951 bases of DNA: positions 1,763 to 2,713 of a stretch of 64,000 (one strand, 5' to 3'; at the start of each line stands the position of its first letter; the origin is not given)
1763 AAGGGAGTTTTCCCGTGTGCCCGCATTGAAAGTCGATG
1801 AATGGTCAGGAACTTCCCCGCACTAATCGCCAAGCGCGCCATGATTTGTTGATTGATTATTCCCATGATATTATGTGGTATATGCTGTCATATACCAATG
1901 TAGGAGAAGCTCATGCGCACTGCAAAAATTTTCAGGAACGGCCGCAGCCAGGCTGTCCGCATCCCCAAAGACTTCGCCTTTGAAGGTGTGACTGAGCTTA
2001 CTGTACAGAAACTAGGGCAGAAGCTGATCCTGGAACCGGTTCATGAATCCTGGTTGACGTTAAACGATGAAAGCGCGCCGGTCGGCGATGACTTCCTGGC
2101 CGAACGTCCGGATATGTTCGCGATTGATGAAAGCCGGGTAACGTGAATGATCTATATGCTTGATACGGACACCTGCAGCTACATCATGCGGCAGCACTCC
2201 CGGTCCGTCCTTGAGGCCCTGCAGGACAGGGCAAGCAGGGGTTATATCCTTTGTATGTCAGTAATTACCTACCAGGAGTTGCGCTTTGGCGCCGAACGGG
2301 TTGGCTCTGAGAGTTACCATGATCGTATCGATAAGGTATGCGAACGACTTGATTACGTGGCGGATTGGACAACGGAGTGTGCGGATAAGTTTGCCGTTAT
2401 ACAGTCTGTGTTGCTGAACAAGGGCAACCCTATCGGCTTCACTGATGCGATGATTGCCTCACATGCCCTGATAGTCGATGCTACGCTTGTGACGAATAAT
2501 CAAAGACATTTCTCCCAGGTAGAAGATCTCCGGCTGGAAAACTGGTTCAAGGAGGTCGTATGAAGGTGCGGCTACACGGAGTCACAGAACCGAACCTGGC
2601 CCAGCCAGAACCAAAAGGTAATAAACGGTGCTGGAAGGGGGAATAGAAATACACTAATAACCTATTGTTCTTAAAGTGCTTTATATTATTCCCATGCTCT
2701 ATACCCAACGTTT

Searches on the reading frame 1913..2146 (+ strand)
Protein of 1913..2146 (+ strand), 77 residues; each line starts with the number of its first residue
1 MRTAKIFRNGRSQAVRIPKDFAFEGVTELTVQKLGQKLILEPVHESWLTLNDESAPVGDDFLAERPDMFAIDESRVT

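Call 3: search_protein_families(library=pfam, proteins=[window:1913-2146:+], max_evalue=0.01)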
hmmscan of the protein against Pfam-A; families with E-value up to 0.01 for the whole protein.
window:1913-2146:+ (77 aa): 1 family
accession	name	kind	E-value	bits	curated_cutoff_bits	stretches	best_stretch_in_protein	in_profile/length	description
PF04014.23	MazE_antitoxin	-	1.1e-06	29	24.7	1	6-47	1-47/48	Antidote-toxin recognition MazE, bacterial antitoxin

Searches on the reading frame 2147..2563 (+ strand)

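Call 3: search_protein_families(library=pfam, proteins=[window:2147-2563:+], max_evalue=0.01)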
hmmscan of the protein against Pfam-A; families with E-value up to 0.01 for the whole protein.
window:2147-2563:+ (138 aa): 1 family
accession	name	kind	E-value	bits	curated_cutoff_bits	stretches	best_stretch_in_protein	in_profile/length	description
PF01850.27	PIN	-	1.6e-11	45.3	23.6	1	3-126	1-118/120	PIN domain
